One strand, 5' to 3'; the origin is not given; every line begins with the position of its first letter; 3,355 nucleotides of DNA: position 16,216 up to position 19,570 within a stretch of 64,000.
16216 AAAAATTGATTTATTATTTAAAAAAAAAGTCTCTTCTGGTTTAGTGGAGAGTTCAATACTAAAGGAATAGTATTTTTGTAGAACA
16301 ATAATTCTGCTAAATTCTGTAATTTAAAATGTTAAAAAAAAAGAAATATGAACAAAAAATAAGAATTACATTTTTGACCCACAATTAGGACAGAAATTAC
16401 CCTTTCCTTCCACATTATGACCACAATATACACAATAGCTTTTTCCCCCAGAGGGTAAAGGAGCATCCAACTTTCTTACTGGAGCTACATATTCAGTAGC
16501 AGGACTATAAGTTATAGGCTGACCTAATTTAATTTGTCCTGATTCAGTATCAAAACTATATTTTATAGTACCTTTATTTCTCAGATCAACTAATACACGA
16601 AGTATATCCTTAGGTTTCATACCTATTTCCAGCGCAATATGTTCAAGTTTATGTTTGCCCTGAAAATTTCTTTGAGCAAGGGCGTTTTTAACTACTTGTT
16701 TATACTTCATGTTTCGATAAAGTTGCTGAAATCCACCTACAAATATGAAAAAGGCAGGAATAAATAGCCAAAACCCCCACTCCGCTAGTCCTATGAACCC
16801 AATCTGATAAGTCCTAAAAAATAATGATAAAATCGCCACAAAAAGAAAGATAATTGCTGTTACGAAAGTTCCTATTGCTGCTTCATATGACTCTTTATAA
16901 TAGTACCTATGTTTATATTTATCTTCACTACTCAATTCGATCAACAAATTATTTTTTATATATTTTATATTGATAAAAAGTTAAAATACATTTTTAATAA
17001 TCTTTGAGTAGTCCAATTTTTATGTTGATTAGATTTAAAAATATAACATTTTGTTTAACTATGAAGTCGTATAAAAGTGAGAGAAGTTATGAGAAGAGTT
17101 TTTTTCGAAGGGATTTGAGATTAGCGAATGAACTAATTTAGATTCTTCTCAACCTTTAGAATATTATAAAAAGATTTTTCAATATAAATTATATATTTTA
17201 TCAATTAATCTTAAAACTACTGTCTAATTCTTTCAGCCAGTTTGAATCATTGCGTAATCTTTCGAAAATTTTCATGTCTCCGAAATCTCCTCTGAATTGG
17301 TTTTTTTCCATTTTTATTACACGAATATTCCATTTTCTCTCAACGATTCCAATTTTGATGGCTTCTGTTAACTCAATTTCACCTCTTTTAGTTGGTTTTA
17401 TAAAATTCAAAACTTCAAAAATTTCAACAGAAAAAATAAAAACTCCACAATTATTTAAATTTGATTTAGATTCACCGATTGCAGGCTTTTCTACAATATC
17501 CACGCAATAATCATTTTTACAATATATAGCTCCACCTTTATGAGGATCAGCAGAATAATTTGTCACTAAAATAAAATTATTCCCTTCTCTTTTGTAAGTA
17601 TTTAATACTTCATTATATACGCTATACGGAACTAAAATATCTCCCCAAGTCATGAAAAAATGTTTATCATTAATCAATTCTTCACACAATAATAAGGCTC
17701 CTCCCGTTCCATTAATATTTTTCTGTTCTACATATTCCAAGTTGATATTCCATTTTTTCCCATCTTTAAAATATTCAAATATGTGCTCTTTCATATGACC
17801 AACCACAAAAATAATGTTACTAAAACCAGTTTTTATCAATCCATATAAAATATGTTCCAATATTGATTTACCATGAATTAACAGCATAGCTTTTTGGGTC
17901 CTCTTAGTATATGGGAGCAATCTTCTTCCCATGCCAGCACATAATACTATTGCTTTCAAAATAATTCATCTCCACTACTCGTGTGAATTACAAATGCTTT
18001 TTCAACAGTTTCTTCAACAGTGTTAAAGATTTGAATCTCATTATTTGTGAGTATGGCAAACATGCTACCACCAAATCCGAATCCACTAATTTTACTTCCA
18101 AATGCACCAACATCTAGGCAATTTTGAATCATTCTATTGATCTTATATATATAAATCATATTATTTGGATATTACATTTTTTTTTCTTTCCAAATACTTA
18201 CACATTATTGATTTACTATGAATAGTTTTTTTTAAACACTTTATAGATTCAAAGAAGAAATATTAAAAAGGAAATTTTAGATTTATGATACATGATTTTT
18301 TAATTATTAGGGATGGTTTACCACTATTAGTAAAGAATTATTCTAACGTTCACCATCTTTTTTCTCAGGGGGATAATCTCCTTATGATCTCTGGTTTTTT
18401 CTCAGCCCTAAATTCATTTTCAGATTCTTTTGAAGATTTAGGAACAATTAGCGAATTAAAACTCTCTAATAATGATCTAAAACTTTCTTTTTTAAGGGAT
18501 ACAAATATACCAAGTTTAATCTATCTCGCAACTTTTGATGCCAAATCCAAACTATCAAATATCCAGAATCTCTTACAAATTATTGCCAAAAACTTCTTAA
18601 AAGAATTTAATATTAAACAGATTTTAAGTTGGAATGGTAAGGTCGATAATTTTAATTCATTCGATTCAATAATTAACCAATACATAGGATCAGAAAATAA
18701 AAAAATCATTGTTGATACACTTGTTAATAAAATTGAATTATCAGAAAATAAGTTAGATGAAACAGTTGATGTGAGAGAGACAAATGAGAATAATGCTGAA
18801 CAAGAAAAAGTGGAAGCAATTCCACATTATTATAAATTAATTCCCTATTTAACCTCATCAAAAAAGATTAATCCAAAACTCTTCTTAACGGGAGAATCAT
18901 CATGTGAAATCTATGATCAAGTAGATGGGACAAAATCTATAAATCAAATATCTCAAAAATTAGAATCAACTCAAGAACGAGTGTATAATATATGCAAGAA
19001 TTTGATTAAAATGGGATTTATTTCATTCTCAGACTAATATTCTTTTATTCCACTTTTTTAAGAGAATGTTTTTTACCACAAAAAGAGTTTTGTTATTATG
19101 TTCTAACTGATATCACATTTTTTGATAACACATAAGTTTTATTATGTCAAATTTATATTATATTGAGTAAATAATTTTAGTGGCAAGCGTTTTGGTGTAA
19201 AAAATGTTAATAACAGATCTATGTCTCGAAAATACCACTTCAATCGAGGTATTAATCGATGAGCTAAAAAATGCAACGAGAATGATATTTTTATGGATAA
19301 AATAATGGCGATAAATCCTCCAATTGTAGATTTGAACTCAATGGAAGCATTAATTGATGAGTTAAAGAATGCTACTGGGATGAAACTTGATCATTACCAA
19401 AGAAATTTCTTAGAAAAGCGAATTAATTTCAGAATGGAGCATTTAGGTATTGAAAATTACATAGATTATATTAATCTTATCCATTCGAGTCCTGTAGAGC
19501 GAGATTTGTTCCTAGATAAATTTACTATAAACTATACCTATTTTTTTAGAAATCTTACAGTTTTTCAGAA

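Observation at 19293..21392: Orphan CheR / coiled-coil / CheD-like fusion with Gly at the CheD catalytic Cys position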

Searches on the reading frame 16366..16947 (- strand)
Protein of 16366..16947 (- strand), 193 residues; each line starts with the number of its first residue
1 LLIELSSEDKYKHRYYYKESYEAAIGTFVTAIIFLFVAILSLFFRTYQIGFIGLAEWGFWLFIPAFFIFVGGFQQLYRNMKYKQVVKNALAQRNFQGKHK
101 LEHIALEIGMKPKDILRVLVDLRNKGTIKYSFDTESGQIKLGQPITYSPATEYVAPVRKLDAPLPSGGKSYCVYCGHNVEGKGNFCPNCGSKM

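Call 19: search_protein_families(library=pfam, proteins=[window:16366-16947:-], max_evalue=0.01)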
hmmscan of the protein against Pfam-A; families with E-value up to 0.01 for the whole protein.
window:16366-16947:- (193 aa): 4 families
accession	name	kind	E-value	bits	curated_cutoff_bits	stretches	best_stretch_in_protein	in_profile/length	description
PF13248.11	Zn_ribbon_3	-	2.8e-05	23.8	27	1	171-193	4-26/26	zinc-ribbon domain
PF17032.10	Zn_ribbon_15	-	0.00041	21.5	28.9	1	158-190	41-73/73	zinc-ribbon family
PF12773.13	DZR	-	0.00083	19.9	27.3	1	170-190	25-45/45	Double zinc ribbon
PF13240.11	Zn_Ribbon_1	-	0.0014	18.8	25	1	171-192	1-22/23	zinc-ribbon domain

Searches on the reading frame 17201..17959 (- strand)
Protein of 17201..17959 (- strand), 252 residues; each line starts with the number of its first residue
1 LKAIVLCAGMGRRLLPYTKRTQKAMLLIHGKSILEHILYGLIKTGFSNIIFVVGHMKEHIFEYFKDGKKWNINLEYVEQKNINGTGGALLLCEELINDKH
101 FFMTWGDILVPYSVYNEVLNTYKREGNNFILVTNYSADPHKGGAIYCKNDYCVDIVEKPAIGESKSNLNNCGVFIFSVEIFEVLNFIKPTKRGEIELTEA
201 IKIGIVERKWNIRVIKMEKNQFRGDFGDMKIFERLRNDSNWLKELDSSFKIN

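Call 19: search_protein_families(library=pfam, proteins=[window:17201-17959:-], max_evalue=0.01)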
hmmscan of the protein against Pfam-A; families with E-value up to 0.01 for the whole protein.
window:17201-17959:- (252 aa): 2 families
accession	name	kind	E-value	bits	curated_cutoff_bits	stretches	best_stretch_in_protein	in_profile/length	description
PF00483.29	NTP_transferase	-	2.7e-27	96.3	21.2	1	2-212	1-217/245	Nucleotidyl transferase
PF12804.13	NTP_transf_3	-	3.3e-09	37.6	27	1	3-133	1-122/160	MobA-like NTP transferase domain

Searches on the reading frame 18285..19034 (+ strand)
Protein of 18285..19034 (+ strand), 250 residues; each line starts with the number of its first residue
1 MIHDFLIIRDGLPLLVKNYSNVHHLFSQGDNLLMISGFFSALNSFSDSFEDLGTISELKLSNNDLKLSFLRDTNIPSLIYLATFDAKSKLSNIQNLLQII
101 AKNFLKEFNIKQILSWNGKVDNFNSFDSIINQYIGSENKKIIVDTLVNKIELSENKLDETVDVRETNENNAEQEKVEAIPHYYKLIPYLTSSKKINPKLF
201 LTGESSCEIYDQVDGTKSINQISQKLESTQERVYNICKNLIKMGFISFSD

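Call 19: search_protein_families(library=pfam, proteins=[window:18285-19034:+], max_evalue=0.01)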
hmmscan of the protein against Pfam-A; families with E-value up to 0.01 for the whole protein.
window:18285-19034:+ (250 aa): 0 families

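Call 25: find_homologous_proteins(query=window:18285-19034:+, max_evalue=0.001)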
Query window:18285-19034:+ (250 aa): 340 proteins with E <= 0.001 among 820 candidates; the best 120 are listed.
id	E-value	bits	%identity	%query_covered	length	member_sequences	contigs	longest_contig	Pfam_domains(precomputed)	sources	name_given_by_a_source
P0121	8.3e-151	518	98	100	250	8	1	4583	-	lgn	-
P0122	3.3e-123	428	82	99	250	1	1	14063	-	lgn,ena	-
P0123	1.6e-119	416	79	100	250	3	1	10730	-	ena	-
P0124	4.9e-102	359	69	100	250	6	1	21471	-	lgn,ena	-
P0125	5.1e-100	352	68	100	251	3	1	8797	-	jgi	-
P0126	3.8e-99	349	68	100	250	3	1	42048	-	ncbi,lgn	-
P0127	2.8e-91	323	65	99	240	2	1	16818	-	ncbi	-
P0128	9.9e-91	322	66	99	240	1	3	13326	-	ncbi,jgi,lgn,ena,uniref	ncbi:hypothetical protein LCGC14_0757940 [marine sediment metagenome]|uniref:Uncharacterized protein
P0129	2.0e-87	311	61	99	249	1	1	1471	PF01978.26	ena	-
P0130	3.8e-87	310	63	99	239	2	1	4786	-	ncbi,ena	-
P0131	4.2e-87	310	63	99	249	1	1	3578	-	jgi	jgi:hypothetical protein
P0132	8.9e-79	283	58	100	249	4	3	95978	-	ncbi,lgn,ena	-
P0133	1.3e-78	282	57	99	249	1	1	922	-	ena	-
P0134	1.4e-78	282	58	99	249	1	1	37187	-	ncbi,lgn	-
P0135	1.5e-78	282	56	99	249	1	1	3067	-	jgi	-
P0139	4.1e-77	277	57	100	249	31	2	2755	PF01978.26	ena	-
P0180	7.3e-74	267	54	98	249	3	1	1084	PF01978.26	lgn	-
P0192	2.0e-73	265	53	98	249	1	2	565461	PF01978.26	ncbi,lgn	ncbi:MAG: hypothetical protein ACFFCE_06870 [Promethearchaeota archaeon]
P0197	2.9e-73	265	55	99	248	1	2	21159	PF01978.26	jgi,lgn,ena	-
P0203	3.8e-73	264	55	99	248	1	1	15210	PF01978.26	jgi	-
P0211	1.2e-72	263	55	99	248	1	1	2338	PF01978.26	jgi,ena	-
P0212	1.4e-72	262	55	98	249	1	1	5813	PF01978.26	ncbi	ncbi:MAG: hypothetical protein ACFFDH_14760 [Promethearchaeota archaeon]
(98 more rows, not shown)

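Call 40: predict_structure(alignment_id=A2)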
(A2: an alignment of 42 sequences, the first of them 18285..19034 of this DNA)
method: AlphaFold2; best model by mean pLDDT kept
length: 250 residues; sequences in the alignment: 42
mean_pLDDT: 70.1   pTM: 0.50
mean pLDDT of the five models: 70.1, 67.9, 66.2, 64.3, 62.3
residues with pLDDT >= 90: 15; 70-90: 143; 50-70: 49; < 50: 43
segments of 3 or more residues with pLDDT < 50: 51-55, 142-178
pLDDT, mean of each block of 10 residues (from residue 1): 84 80 59 63 55 49 71 83 83 85 87 76 79 76 39 27 27 42 86 72 82 90 91 86 80
secondary structure, 60 per line:
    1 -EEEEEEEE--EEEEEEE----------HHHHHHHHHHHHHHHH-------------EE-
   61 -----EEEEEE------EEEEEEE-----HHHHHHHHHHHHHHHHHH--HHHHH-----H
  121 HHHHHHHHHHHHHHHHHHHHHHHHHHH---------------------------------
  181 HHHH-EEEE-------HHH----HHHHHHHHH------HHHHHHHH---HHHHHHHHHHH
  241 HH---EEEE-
elements in order: E2-9 E12-18 H29-44 E66-71 E78-84 H90-107 H110-114 H120-147 H181-184 E186-189 H204-212 H219-226 H230-242 E246-249

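Call 48: fold_search(model_id=the predicted structure, library=pdb)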
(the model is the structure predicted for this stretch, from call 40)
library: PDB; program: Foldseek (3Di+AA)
matches with E <= 10: 636; with E <= 0.001: 30
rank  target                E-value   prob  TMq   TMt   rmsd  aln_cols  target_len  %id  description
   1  9o5a_H                2.2e-06  1.00  0.27  0.19  20.9       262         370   15  The KICSTOR-GATOR1 complex (released 2026-02-18)
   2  2j3t_C                4.7e-06  1.00  0.41  0.68   4.5       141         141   16  The crystal structure of the bet3-trs33-bet5-trs23 complex. (released 2006-11-22)
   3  9v0j_A                1.1e-05  1.00  0.26  0.19  21.1       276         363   14  Cryo-EM structure of GATOR1-KICSTOR complex (released 2025-11-12)
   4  9o5d_D                1.7e-05  1.00  0.27  0.19  20.5       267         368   15  The KICSTOR-GATOR1-SAMTOR complex (released 2026-01-21)
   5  8fw5_C                2.1e-05  1.00  0.30  0.20  20.4       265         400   11  Chimeric HsGATOR1-SpGtr-SpLam complex (released 2023-07-26)
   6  9o5a_C                2.6e-05  1.00  0.28  0.17  21.6       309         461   10  The KICSTOR-GATOR1 complex (released 2026-02-18)
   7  8adl_S                4.7e-05  1.00  0.25  0.17  22.4       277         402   13  Cryo-EM structure of the SEA complex (released 2022-11-02)
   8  1ifq_A                7.1e-05  1.00  0.38  0.68   4.2       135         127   16  Sec22b N-terminal domain (released 2001-05-02)
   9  7b6d_C                7.1e-05  1.00  0.40  0.63   4.7       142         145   17  Drosophila melanogaster TRAPPCore (C1, C2, C2L, C3a/b, C4, C5, C6 subunits) (released 2021-06-09)
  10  2vx8_A                8.0e-05  1.00  0.35  0.60   4.2       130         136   13  Vamp7 longin domain Hrb peptide complex (released 2008-09-16)
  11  6owt_S                9.6e-05  1.00  0.38  0.63   8.6       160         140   13  Structure of SIVsmm Nef and SMM tetherin bound to the clathrin adaptor AP-2 complex (released 2019-09-25)
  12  4p6z_S                1.0e-04  1.00  0.40  0.65   9.1       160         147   16  Crystal structure of the human BST2 cytoplasmic domain and the HIV-1 Vpu cytoplasmic domain bound to the clathrin adap (released 2014-05-21)
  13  9h4q_T                1.0e-04  1.00  0.27  0.19  22.4       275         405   14  Cryo-EM structure of the SEAC wing - EGOC (released 2025-11-05)
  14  4b93_A                1.3e-04  1.00  0.38  0.59   6.2       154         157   12  Complex of Vamp7 cytoplasmic domain with 2nd ankyrin repeat domain of Varp (released 2012-10-31)
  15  4afi_B                1.4e-04  1.00  0.37  0.59   4.1       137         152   12  Complex between Vamp7 longin domain and fragment of delta-adaptin from AP3 (released 2012-05-30)
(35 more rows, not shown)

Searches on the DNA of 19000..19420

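Call 81: search_rna_families(source=window, start=19000, end=19420, threshold=evalue, max_evalue=1)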
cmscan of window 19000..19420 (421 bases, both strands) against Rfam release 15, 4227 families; matches with E-value up to 1: 1.
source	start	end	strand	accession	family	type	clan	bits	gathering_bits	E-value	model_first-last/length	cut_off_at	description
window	19249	19316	+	RF00200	snoZ199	Gene; snRNA; snoRNA; CD-box;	-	21.7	47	0.32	1-84/84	no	Small nucleolar RNA Z199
